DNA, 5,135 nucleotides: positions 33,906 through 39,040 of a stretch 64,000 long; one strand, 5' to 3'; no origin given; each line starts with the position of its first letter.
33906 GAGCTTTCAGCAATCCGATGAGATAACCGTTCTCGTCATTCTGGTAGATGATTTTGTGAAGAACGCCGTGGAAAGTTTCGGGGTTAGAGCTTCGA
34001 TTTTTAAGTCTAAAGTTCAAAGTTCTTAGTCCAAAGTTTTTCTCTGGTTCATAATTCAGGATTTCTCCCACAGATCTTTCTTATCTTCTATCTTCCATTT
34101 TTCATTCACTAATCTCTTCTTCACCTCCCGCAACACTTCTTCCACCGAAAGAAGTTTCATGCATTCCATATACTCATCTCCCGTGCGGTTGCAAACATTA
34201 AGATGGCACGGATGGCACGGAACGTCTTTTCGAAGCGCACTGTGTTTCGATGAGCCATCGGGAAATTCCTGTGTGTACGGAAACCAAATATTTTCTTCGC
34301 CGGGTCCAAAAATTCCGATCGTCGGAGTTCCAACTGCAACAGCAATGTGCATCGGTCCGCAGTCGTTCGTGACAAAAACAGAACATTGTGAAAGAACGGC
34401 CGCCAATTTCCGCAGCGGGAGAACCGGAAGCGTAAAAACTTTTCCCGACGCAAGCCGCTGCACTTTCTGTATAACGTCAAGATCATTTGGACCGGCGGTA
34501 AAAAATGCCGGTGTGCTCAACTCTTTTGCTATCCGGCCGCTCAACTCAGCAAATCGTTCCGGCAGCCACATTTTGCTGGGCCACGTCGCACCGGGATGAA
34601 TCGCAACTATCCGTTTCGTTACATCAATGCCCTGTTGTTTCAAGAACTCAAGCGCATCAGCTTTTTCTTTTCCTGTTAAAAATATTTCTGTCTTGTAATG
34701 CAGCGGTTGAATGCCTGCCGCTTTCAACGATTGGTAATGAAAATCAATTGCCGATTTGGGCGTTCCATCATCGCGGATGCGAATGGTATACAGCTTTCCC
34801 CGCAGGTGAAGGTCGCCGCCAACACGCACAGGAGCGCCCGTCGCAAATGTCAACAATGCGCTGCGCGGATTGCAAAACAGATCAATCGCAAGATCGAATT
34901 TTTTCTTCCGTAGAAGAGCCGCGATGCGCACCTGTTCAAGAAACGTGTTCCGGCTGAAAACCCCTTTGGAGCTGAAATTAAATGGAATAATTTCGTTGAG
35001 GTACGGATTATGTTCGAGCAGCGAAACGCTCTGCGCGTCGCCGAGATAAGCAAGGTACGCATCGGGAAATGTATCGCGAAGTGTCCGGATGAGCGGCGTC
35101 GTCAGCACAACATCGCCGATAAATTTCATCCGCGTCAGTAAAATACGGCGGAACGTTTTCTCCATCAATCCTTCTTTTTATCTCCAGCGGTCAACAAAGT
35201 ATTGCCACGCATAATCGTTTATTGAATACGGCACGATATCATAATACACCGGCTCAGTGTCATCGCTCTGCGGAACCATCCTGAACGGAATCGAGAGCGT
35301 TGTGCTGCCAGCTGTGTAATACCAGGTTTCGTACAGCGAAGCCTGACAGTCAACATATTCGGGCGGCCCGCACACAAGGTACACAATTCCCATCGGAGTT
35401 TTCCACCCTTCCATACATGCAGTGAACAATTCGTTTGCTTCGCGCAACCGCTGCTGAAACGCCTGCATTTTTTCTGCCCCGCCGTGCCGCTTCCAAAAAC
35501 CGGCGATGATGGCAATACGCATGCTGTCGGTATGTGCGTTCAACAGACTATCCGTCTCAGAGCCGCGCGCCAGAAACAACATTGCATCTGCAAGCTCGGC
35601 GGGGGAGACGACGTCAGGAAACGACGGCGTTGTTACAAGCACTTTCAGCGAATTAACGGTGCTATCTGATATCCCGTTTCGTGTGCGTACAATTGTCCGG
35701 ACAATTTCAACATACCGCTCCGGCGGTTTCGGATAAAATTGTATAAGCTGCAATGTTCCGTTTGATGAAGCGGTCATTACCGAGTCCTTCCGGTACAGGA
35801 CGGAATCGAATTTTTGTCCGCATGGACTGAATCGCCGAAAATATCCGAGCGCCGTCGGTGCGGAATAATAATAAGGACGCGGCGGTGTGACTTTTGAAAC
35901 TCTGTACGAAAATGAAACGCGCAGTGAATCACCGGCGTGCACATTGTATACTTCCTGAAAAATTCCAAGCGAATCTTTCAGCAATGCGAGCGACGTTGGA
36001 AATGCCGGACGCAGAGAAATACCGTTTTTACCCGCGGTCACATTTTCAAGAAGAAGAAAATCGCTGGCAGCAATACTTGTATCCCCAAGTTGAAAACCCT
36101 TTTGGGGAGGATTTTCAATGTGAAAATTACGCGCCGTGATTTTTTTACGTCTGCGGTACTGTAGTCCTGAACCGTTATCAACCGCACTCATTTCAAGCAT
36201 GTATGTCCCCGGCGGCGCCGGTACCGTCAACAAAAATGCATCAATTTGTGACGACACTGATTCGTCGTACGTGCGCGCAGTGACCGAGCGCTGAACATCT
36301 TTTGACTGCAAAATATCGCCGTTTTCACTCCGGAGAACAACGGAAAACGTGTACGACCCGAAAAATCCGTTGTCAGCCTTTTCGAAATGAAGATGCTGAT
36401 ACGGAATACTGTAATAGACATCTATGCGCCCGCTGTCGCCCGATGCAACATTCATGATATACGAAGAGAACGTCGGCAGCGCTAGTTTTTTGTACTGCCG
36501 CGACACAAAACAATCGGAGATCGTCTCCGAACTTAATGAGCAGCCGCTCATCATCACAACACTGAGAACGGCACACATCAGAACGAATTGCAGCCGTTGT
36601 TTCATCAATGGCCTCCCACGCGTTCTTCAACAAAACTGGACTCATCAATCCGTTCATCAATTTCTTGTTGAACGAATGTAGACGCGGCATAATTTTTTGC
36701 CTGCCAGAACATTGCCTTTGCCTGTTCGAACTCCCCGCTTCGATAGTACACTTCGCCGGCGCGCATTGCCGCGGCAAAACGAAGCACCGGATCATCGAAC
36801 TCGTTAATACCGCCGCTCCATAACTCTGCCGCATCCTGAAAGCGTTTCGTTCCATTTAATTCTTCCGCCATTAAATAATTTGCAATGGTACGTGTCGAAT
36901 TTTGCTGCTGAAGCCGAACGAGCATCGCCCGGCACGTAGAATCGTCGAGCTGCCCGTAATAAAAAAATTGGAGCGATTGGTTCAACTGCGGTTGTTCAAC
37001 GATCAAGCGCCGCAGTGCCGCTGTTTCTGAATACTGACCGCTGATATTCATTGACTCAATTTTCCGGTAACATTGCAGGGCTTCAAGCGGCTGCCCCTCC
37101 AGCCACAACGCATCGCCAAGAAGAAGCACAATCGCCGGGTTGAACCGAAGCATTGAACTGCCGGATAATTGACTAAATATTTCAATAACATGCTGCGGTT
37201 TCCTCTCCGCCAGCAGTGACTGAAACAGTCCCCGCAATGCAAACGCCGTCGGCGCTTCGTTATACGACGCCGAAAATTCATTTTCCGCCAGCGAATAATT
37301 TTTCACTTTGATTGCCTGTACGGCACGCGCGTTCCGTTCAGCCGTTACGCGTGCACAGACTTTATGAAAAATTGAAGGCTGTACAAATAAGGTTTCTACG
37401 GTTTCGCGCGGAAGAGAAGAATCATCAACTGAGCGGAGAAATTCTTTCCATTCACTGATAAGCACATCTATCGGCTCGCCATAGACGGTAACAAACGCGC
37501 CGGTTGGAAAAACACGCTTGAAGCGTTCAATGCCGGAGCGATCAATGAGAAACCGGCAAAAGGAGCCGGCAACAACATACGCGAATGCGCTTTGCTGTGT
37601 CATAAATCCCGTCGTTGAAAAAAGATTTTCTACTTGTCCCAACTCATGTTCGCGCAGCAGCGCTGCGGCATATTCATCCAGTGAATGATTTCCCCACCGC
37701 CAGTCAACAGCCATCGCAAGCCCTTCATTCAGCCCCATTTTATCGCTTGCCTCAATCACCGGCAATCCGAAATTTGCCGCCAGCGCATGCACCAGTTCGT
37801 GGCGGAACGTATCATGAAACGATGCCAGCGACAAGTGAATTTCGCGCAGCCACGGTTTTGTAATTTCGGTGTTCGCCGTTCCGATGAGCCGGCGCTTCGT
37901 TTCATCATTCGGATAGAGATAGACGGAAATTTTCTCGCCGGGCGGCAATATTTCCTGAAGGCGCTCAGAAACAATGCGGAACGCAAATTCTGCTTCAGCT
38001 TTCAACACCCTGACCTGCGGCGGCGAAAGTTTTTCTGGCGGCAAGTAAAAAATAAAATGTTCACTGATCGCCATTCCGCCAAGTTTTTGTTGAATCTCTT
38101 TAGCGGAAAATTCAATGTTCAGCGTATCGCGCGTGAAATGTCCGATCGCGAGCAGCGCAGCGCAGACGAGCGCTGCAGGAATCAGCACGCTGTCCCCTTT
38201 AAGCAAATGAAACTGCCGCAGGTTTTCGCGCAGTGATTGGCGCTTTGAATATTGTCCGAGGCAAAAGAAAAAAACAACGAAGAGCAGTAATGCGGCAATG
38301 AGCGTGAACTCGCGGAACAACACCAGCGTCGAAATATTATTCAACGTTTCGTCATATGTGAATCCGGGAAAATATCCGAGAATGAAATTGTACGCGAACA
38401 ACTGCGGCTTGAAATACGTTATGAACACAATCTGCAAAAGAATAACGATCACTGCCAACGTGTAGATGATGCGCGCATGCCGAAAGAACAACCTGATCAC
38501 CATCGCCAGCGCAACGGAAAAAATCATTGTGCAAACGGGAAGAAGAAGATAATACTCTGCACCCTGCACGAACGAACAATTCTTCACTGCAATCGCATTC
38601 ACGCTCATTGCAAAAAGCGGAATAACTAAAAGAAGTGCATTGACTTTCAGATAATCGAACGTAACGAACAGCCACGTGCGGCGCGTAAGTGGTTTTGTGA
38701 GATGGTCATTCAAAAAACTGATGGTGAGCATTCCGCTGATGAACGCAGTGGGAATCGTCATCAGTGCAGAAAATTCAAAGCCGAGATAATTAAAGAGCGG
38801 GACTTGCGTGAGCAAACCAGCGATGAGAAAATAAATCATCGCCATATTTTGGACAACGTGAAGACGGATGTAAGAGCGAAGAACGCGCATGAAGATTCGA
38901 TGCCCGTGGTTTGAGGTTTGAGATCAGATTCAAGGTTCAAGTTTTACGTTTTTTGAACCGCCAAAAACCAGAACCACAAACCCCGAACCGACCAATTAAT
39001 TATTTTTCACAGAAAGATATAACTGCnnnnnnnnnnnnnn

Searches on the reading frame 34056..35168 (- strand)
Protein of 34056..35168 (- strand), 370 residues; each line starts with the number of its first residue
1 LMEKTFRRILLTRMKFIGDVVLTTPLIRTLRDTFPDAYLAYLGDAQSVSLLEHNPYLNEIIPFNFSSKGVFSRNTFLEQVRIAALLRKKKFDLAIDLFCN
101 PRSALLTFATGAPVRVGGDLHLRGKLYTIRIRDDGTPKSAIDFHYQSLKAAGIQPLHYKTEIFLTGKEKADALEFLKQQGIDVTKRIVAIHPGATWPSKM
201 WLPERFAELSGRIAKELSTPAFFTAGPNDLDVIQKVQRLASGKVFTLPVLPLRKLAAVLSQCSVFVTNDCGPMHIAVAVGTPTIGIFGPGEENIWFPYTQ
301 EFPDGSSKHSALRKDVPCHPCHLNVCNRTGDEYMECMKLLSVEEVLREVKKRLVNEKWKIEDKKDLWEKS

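Call 7: search_protein_families(library=pfam, proteins=[window:34056-35168:-], max_evalue=0.001)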
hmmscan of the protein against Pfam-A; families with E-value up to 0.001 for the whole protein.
window:34056-35168:- (370 aa): 1 family
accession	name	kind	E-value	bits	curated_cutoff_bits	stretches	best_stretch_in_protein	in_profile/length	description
PF01075.23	Glyco_transf_9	-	5.7e-30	104.9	22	1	81-301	3-223/247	Glycosyltransferase family 9 (heptosyltransferase)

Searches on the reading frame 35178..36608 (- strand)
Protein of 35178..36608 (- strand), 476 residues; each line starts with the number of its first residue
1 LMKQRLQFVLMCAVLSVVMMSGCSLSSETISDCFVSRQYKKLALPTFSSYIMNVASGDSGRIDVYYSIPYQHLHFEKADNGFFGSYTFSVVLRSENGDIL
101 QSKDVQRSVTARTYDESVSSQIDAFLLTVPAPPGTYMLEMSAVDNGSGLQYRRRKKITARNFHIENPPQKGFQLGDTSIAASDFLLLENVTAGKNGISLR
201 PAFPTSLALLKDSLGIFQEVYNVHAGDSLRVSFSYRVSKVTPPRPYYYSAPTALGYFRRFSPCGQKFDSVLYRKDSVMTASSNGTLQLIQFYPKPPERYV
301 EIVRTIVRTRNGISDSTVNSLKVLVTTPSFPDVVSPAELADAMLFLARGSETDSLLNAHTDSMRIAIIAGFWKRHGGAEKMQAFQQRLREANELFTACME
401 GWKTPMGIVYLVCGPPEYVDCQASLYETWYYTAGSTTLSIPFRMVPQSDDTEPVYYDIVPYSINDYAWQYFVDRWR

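Call 7: search_protein_families(library=pfam, proteins=[window:35178-36608:-], max_evalue=0.001)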
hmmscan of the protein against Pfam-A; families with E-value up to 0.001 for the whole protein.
window:35178-36608:- (476 aa): 1 family
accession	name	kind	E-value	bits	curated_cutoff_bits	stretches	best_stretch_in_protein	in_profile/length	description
PF20094.4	GWxTD_dom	-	5.6e-24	85.3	26.9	1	317-476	11-171/172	GWxTD domain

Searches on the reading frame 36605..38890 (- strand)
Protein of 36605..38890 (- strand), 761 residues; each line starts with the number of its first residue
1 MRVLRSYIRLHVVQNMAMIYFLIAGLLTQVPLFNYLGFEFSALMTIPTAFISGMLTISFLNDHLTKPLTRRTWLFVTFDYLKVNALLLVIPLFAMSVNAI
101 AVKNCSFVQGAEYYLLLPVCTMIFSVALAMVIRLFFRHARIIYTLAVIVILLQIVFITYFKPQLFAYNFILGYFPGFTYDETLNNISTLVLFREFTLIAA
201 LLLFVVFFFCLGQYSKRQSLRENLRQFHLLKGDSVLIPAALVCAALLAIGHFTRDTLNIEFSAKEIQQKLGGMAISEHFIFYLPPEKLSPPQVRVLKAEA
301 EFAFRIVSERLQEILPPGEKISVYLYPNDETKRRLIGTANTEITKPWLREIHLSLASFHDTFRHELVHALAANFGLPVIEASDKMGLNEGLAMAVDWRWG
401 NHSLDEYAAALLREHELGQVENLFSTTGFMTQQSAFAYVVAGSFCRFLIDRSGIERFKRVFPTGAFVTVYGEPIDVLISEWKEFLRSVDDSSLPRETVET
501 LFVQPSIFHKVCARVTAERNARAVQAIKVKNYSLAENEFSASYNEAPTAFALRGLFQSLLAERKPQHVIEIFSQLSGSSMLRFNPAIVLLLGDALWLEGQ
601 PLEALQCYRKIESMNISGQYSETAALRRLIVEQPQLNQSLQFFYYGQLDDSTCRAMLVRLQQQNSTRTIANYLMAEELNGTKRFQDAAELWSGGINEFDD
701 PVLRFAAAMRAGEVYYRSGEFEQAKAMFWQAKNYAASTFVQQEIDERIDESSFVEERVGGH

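Call 3: search_protein_families(library=pfam, proteins=[window:36605-38890:-], max_evalue=0.01)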
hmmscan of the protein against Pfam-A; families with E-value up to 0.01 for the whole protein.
window:36605-38890:- (761 aa): 3 families
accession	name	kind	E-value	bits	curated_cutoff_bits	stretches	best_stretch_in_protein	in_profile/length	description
PF07719.23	TPR_2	-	0.00086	19.7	27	0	590-610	6-26/34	Tetratricopeptide repeat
PF00515.34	TPR_1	-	0.0042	17.3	27.8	0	591-610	7-26/34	Tetratricopeptide repeat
PF13181.12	TPR_8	-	0.0092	16.5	25.7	0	589-613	5-29/34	Tetratricopeptide repeat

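Call 4: search_protein_families(library=ncbifam, proteins=[window:36605-38890:-], max_evalue=0.01)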
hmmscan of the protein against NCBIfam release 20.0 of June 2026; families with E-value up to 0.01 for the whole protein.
window:36605-38890:- (761 aa): 1 family
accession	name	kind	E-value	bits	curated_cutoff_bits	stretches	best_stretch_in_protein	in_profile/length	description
TIGR02795.1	tol_pal_ybgF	equivalog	0.0021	18.7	90.1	0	669-737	40-109/119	tol-pal system protein YbgF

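Call 58: find_homologous_proteins(query=window:36605-38890:-, max_evalue=1e-10)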
Query window:36605-38890:- (761 aa): 304 proteins with E <= 1e-10 among 8000 candidates; the best 120 are listed.
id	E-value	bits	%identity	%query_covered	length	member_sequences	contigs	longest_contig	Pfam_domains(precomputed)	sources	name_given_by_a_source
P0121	0.0e+0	1700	100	100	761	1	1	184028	-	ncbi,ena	-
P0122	0.0e+0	1527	89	100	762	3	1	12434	-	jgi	jgi:tetratricopeptide (TPR) repeat protein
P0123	0.0e+0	1382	81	100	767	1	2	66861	-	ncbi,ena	-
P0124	0.0e+0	1357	79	100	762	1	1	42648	-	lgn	-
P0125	0.0e+0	1336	78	99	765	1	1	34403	-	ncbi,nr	ncbi:MAG: hypothetical protein KGJ59_01390 [Bacteroidota bacterium]|nr:hypothetical protein [Bactero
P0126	2.8e-270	917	56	99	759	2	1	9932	-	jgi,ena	-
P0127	3.5e-270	917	54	100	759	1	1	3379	-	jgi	jgi:tetratricopeptide (TPR) repeat protein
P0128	9.8e-269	912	54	99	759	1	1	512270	-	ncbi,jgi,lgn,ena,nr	ncbi:MAG TPA: hypothetical protein VMM58_06720 [Bacteroidota bacterium]|nr:hypothetical protein [Bac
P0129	3.1e-267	907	54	100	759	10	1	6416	-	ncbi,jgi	-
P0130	8.1e-266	902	55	98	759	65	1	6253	PF14559.13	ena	-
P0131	5.8e-265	900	55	99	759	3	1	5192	-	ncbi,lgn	ncbi:MAG: hypothetical protein WBW71_09995 [Bacteroidota bacterium]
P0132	1.1e-264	899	54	100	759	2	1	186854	-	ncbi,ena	-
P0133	1.2e-263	895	55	99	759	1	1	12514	-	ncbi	-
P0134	2.3e-263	894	54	100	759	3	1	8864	-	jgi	jgi:hypothetical protein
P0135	2.5e-262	891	54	100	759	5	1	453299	-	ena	-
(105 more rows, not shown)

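Call 61: search_solved_structures(query=A3, max_evalue=1)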
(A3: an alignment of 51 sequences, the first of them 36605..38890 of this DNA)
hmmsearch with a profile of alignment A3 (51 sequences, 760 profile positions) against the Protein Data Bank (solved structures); distinct sequences matched with E-value up to 1: 47.
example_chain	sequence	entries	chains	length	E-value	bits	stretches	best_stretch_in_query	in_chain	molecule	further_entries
9qhb_A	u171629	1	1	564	1.3e-12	50.1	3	528-743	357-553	Engineered tetratricopeptide repeat protein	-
8bu0_A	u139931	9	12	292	2.7e-09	39.1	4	643-739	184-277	Consensus tetratricopeptide repeat protein | Crystal structure of an 8-repeat consensus TPR superhelix with Zinc. | Monomer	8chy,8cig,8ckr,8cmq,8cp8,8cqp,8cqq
9qhc_A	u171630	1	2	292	4.7e-07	31.7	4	644-737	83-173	Engineered tetratricopeptide repeat protein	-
1na0_A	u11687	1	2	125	9.3e-05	24.1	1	641-743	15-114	designed protein CTPR3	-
3kd7_A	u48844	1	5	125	0.00012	23.8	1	639-744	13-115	CTPR390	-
8ch0_A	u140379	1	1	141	0.00026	22.6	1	641-738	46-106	Consensus tetratricopeptide repeat protein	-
2fo7_A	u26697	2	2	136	0.0003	22.4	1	641-738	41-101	SYNTHETIC CONSENSUS TPR PROTEIN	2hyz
6v8e_A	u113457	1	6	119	0.00046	21.8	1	643-743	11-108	Designed protein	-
2wqh_A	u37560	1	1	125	0.00046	21.8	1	641-744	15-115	CTPR3Y3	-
4rg6_A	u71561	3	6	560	0.00068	21.3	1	651-751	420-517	Cell division cycle protein 27 homolog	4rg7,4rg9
6vfj_B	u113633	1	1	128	0.0008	21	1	640-741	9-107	I53_dn5B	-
6vfi_B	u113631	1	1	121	0.0011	20.5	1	645-738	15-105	O43_dn18B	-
5hrz_A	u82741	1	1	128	0.0018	19.8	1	526-739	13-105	TPR domain protein 1na0C3_3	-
6vl6_A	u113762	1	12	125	0.0021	19.7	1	518-616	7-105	T33_dn2A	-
6vfh_A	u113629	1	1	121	0.0021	19.6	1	645-739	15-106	T33_dn10A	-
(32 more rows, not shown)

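Call 64: find_encoding_contigs(protein=P0121, flank=10000, max_places=2)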
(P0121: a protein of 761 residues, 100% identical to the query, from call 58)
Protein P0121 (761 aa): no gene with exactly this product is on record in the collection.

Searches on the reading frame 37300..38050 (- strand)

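Call 38: search_protein_families(library=pfam, proteins=[window:37300-38050:-], max_evalue=10)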
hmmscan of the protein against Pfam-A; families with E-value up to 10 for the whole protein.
window:37300-38050:- (250 aa): 2 families
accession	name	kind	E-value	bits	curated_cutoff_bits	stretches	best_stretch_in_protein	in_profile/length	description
PF07607.17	DUF1570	-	0.026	15.3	22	1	81-114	4-37/129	Protein of unknown function (DUF1570)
PF13485.12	Peptidase_MA_2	-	0.03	14.6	32.4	1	81-205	69-199/201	Peptidase MA superfamily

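Call 39: search_protein_families(library=ncbifam, proteins=[window:37300-38050:-], max_evalue=10)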
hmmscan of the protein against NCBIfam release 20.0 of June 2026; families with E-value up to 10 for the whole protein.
window:37300-38050:- (250 aa): 1 family
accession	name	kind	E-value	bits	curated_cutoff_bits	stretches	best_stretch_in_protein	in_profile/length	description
NF010824.0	PRK14228.1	equivalog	0.078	13.1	99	1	161-187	16-42/122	fluoride efflux transporter CrcB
